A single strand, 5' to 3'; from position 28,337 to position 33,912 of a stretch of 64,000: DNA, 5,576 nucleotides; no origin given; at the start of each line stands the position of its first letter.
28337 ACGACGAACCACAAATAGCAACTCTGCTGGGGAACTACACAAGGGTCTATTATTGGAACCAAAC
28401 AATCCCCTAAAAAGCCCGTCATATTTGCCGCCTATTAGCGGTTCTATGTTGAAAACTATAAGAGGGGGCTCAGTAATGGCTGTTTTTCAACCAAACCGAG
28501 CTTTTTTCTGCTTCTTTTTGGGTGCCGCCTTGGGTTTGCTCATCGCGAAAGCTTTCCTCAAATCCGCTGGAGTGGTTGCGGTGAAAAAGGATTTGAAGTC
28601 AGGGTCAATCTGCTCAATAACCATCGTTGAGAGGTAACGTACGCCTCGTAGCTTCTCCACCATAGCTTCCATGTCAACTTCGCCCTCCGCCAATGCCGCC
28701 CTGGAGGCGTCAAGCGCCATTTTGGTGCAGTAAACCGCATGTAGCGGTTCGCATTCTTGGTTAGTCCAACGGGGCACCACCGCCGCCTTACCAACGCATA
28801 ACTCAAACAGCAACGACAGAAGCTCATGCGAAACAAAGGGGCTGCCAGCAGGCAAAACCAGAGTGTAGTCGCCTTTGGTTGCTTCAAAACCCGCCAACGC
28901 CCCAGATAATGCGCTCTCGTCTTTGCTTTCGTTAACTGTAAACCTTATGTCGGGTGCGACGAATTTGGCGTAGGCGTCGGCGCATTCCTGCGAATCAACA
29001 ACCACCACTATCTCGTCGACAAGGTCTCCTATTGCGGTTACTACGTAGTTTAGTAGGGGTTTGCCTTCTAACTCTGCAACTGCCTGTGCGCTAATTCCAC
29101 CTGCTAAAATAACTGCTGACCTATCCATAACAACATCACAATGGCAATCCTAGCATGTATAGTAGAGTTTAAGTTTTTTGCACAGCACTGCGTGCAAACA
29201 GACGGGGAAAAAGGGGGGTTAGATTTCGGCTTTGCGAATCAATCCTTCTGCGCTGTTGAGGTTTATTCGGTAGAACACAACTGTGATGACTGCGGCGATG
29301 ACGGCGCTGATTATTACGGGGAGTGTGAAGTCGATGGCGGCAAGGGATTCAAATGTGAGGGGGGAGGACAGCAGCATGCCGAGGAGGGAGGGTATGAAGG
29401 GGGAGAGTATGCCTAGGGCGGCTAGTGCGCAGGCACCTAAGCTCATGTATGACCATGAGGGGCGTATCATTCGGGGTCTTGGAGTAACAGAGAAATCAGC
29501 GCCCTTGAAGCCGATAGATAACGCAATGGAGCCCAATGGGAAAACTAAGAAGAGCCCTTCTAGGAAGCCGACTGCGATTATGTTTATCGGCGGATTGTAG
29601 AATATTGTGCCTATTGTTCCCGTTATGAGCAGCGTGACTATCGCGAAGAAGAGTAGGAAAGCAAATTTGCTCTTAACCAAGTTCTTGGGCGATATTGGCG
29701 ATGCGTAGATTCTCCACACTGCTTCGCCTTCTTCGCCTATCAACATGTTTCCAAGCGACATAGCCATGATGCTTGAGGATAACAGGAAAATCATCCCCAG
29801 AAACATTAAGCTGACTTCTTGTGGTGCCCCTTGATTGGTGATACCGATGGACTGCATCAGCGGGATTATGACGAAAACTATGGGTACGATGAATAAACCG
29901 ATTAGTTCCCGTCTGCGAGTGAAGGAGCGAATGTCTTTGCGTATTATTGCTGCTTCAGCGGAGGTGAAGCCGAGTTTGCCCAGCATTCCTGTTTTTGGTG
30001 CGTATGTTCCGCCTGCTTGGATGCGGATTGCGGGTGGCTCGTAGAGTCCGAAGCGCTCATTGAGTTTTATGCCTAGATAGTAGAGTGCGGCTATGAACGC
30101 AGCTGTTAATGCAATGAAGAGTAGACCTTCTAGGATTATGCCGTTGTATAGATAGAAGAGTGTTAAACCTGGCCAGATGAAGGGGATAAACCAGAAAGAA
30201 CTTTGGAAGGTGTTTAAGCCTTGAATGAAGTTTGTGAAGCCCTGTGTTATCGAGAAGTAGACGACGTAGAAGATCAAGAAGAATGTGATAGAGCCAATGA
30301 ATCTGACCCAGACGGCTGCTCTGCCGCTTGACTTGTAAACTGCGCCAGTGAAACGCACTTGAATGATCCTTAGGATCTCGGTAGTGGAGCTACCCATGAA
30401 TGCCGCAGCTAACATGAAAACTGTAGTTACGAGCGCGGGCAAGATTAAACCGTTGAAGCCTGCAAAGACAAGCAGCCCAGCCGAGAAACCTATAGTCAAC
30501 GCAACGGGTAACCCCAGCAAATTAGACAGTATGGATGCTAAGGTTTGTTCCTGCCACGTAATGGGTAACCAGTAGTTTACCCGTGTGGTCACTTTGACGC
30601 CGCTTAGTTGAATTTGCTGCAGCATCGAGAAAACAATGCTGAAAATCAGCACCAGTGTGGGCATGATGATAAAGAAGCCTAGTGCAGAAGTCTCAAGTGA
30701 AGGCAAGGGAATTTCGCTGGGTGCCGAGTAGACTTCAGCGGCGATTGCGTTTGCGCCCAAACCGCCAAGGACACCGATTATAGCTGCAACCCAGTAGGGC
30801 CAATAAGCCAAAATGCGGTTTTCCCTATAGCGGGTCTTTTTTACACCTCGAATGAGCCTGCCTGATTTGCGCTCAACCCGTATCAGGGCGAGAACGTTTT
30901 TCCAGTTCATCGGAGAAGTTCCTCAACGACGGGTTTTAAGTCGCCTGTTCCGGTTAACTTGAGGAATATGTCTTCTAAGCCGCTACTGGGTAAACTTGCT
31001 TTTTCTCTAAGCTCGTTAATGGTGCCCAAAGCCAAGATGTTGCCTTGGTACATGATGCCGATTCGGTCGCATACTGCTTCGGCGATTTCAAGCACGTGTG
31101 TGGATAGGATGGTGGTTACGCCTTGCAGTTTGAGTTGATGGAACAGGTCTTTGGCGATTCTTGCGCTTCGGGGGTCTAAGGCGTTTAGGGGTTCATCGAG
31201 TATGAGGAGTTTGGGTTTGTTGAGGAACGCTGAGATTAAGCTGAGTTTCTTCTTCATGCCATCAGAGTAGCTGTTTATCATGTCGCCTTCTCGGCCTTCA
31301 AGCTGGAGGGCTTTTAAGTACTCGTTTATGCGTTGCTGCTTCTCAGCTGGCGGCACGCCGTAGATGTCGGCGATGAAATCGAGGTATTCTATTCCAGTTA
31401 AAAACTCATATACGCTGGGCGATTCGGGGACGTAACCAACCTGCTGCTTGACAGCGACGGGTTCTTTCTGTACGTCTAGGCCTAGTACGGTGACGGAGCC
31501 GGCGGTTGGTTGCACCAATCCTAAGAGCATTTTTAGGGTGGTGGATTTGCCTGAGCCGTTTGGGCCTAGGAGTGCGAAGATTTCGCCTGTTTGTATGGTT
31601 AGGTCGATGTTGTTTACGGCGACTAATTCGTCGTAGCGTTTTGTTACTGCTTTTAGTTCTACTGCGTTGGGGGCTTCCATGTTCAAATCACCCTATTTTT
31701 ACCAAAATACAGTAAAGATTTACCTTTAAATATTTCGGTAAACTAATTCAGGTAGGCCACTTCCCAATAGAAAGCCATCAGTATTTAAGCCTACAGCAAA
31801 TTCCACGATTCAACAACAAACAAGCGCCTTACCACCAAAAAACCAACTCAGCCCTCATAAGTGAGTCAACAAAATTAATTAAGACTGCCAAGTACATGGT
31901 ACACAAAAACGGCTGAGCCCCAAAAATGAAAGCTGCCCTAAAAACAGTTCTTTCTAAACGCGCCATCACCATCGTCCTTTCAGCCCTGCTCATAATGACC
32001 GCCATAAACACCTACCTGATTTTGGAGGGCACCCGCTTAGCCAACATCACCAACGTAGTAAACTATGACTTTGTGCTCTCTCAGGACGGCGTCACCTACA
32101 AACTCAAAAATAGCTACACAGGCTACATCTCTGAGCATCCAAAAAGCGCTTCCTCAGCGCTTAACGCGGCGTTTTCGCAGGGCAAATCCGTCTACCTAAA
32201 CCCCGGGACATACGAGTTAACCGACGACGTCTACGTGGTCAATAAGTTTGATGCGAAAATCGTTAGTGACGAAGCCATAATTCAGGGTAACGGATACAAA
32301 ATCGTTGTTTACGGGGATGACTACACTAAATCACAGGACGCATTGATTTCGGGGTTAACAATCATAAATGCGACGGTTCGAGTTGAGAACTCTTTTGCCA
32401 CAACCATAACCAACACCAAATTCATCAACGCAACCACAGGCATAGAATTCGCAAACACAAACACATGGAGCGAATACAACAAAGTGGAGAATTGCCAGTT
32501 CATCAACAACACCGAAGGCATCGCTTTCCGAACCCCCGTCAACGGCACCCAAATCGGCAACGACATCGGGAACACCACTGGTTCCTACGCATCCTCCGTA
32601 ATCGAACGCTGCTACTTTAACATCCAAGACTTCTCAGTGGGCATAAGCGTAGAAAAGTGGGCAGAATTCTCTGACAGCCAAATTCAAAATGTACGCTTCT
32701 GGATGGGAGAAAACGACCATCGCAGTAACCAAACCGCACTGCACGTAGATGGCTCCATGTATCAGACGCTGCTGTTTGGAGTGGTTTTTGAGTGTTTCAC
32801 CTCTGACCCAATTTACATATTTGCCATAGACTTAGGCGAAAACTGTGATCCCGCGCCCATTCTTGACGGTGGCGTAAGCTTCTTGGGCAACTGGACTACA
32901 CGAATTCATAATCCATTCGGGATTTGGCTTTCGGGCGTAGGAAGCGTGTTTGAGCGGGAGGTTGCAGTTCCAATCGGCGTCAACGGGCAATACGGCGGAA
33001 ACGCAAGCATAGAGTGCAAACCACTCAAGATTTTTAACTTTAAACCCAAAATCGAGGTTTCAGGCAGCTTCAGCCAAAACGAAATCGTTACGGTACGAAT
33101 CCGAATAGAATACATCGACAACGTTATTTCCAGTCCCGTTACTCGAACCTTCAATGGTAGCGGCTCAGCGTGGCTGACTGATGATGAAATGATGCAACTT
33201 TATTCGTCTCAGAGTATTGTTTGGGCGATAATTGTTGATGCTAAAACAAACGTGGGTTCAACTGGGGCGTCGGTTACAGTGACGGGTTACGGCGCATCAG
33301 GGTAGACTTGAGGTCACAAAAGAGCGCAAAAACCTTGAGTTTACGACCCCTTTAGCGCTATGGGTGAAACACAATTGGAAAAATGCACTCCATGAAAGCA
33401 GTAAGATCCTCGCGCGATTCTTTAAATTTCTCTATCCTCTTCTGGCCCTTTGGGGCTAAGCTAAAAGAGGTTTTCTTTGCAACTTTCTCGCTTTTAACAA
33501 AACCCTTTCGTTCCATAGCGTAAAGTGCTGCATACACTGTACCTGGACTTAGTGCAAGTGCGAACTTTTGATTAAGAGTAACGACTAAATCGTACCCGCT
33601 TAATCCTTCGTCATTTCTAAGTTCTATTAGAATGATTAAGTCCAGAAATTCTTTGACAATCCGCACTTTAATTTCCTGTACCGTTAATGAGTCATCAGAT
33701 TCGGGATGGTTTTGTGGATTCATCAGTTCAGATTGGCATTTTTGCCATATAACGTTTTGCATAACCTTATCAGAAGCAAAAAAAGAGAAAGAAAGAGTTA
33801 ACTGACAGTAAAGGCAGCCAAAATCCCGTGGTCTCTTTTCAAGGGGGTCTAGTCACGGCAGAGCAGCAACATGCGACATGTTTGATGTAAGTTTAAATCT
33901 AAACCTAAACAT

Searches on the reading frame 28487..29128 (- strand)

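Call 21: search_protein_families(library=pfam, proteins=[window:28487-29128:-], max_evalue=0.0001)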
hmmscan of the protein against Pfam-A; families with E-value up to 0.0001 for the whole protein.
window:28487-29128:- (213 aa): 2 families
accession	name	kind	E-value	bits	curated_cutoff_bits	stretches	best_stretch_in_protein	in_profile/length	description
PF12804.13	NTP_transf_3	-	3.7e-20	73.1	27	1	5-156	1-153/160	MobA-like NTP transferase domain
PF02348.25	CTP_transf_3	-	1.6e-06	28.5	22.6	1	17-109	18-112/217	Cytidylyltransferase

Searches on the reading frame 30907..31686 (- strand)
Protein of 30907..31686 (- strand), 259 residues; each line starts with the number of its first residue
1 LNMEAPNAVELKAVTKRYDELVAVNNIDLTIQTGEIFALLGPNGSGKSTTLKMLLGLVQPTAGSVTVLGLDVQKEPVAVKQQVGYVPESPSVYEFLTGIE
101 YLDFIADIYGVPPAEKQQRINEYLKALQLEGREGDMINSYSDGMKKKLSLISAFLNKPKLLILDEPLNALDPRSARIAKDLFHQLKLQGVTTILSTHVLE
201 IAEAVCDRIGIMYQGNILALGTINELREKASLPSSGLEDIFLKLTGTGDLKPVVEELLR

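Call 21: search_protein_families(library=pfam, proteins=[window:30907-31686:-], max_evalue=0.0001)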
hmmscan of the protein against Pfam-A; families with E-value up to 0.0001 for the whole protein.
window:30907-31686:- (259 aa): 2 families
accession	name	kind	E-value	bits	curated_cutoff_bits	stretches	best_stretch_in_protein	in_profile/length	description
PF00005.33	ABC_tran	-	2.7e-32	112.6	25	1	24-168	1-137/137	ABC transporter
PF13304.12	AAA_21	-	1.7e-13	51.8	27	1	128-197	226-298/304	AAA domain, putative AbiEii toxin, Type IV TA system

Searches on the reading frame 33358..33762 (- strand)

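Call 88: search_protein_families(library=pfam, proteins=[window:33358-33762:-], max_evalue=0.01)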
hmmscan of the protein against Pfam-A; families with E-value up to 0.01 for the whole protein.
window:33358-33762:- (134 aa): 1 family
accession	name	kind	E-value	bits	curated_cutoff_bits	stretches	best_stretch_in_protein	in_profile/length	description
PF03551.20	PadR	-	1.6e-07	31.7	27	1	50-111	6-74/75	Transcriptional regulator PadR-like family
